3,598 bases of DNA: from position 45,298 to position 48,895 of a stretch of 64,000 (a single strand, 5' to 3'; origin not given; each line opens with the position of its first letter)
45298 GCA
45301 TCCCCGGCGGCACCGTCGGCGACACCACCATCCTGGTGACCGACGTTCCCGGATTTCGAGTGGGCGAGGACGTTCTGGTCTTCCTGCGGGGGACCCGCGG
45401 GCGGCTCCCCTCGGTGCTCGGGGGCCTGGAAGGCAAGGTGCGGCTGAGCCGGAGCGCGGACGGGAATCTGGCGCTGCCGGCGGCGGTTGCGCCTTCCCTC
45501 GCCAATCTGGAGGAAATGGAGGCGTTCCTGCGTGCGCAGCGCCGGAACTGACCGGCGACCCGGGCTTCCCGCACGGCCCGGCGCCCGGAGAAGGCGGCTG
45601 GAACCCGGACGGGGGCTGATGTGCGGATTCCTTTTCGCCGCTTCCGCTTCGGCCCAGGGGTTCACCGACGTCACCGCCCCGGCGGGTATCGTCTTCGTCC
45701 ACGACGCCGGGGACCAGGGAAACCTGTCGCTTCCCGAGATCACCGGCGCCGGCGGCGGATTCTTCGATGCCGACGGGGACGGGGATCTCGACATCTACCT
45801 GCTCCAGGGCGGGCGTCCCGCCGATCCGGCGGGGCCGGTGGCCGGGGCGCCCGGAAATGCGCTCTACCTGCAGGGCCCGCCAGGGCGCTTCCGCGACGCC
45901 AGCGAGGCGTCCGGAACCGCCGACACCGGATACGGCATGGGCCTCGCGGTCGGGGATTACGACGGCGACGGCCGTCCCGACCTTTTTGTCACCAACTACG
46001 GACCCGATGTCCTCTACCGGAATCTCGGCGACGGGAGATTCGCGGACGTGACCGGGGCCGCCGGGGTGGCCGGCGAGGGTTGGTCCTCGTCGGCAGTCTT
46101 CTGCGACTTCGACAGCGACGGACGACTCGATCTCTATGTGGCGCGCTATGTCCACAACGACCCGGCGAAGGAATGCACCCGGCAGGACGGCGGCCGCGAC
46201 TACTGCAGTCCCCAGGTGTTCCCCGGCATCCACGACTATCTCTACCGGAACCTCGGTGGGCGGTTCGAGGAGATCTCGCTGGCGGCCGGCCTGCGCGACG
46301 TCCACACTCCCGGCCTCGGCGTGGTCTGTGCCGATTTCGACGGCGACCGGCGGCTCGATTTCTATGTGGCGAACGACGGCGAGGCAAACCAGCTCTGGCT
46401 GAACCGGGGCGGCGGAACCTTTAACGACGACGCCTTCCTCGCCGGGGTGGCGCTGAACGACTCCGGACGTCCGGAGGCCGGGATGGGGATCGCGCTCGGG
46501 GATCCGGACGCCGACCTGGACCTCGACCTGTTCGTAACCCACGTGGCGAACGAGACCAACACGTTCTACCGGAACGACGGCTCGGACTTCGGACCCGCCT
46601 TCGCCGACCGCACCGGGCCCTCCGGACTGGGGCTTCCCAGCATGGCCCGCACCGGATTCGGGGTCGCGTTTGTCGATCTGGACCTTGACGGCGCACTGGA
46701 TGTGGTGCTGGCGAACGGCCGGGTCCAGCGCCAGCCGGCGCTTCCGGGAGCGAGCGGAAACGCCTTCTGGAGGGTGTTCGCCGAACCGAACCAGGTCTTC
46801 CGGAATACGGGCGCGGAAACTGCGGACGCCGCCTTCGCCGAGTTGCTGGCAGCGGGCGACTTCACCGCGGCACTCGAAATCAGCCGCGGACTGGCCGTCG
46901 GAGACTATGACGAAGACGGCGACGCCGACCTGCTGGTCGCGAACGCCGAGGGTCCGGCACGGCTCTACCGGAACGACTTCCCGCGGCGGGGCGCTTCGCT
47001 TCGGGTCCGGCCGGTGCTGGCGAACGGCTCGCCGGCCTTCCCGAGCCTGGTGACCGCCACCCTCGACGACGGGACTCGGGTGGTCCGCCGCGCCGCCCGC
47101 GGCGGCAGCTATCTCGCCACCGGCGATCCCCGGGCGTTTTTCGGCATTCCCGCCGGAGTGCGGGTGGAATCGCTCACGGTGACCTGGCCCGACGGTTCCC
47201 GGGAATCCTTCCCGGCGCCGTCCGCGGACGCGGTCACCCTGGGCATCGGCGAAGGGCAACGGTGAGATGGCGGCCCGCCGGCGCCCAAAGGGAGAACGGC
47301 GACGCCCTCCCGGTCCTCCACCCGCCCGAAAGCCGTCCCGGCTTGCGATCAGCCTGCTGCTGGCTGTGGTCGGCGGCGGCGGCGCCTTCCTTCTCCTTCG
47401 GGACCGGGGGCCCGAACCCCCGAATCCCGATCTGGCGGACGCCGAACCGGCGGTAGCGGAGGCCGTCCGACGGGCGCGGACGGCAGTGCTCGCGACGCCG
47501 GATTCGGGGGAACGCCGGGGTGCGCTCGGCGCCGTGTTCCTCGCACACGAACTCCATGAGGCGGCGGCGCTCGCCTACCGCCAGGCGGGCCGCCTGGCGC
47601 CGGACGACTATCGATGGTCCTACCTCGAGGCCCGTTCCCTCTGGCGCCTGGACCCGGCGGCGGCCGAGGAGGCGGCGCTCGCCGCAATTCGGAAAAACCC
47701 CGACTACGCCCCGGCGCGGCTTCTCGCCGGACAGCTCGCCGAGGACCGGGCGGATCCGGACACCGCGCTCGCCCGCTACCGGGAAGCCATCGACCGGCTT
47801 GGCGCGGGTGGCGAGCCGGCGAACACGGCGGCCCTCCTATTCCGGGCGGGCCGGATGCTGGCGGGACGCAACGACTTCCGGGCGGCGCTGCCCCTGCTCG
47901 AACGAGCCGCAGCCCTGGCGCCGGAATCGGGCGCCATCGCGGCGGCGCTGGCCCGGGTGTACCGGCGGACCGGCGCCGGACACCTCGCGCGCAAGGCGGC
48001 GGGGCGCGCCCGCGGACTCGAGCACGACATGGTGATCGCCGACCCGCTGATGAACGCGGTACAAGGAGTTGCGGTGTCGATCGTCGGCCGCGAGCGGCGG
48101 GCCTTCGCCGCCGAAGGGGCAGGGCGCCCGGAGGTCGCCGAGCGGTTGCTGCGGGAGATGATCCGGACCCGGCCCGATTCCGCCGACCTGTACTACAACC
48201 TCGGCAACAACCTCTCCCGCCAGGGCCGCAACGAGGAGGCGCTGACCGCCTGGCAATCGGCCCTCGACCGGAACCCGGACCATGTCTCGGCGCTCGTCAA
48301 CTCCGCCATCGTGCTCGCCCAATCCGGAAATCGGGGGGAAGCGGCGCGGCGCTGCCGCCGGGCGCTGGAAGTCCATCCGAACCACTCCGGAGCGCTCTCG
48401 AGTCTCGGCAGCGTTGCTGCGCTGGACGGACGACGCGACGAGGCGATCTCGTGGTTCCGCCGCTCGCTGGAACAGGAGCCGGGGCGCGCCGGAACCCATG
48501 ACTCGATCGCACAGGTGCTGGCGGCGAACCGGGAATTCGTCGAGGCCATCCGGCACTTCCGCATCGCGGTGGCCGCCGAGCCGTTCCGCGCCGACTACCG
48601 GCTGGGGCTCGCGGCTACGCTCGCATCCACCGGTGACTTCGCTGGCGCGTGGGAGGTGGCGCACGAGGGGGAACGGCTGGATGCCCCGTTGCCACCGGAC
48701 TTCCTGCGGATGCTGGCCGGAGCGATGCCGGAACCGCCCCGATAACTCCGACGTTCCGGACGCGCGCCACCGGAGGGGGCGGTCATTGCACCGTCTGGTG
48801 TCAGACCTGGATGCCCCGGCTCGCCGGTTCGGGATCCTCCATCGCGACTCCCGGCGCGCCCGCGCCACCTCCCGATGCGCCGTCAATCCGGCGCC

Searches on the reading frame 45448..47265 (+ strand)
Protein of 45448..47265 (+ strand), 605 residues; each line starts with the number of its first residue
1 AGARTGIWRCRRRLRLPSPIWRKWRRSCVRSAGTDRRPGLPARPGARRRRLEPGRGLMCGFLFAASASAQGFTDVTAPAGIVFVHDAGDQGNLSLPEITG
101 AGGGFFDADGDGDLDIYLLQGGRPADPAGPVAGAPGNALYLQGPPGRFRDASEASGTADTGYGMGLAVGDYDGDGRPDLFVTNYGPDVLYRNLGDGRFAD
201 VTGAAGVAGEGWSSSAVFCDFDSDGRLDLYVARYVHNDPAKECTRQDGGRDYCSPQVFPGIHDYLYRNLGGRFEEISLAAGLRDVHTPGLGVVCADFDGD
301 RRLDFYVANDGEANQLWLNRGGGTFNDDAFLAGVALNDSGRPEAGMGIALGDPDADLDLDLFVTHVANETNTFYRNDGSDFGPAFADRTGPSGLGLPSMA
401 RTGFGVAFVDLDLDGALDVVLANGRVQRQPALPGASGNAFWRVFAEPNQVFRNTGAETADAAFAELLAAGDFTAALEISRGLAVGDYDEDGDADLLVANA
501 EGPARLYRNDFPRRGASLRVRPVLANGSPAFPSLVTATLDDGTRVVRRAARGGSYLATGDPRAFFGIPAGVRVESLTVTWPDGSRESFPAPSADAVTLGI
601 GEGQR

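Call 72: search_protein_families(library=pfam, proteins=[window:45448-47265:+], max_evalue=0.00001)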
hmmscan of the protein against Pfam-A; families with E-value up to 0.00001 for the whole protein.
window:45448-47265:+ (605 aa): 3 families
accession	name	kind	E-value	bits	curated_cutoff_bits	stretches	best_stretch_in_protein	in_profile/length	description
PF13517.12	FG-GAP_3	-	7e-40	135.9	26.9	3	170-231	1-61/61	FG-GAP-like repeat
PF01839.29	FG-GAP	-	1.3e-13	50.9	22.1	0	163-191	2-27/37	FG-GAP repeat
PF07593.17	UnbV_ASPIC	-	2.6e-10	40.5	23.4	1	534-595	5-65/68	ASPIC and UnbV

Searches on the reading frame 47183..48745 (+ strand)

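Call 72: search_protein_families(library=pfam, proteins=[window:47183-48745:+], max_evalue=0.00001)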
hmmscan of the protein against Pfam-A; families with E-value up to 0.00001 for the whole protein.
window:47183-48745:+ (520 aa): 14 families
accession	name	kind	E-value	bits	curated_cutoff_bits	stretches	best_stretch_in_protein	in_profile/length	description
PF13432.12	TPR_16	-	1.5e-25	89.7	32.7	2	375-434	4-63/65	Tetratricopeptide repeat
PF07719.23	TPR_2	-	4.4e-22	76.8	27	1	334-367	1-34/34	Tetratricopeptide repeat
PF13431.12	TPR_17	-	2.3e-20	71.5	24.4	0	323-354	2-33/34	Tetratricopeptide repeat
PF13428.12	TPR_14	-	3.5e-20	70.9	23.5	0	305-341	6-42/44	Tetratricopeptide repeat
PF14559.12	TPR_19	-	2.8e-19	69.6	25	1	313-370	4-63/68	Tetratricopeptide repeat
PF13424.12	TPR_12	-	4.4e-16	59.3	30.1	2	333-397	2-74/77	Tetratricopeptide repeat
PF00515.34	TPR_1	-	6.2e-15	54.7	27.8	1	334-367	1-34/34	Tetratricopeptide repeat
PF13176.12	TPR_7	-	6.5e-13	48.1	27.9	0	404-434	1-33/36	Tetratricopeptide repeat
PF23914.1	TPR_CcmH_CycH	-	5.4e-12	46.3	42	1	323-429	39-148/158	Cytochrome c-type biogenesis protein H TPR domain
PF13414.12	TPR_11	-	2.6e-11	43.5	26.8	0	341-382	1-42/42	TPR repeat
PF13181.12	TPR_8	-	2.2e-10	40.3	25.7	0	334-367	1-34/34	Tetratricopeptide repeat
PF13174.12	TPR_6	-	7.4e-08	33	26.3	0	336-367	2-33/33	Tetratricopeptide repeat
PF12895.13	ANAPC3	-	9.6e-07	29.4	27.2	0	387-459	8-79/82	Anaphase-promoting complex, cyclosome, subunit 3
PF24575.1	TPR_Slam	-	6.8e-06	26.9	35.2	0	443-483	54-94/104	Surface lipoprotein assembly modifier, N-terminal TPR repeats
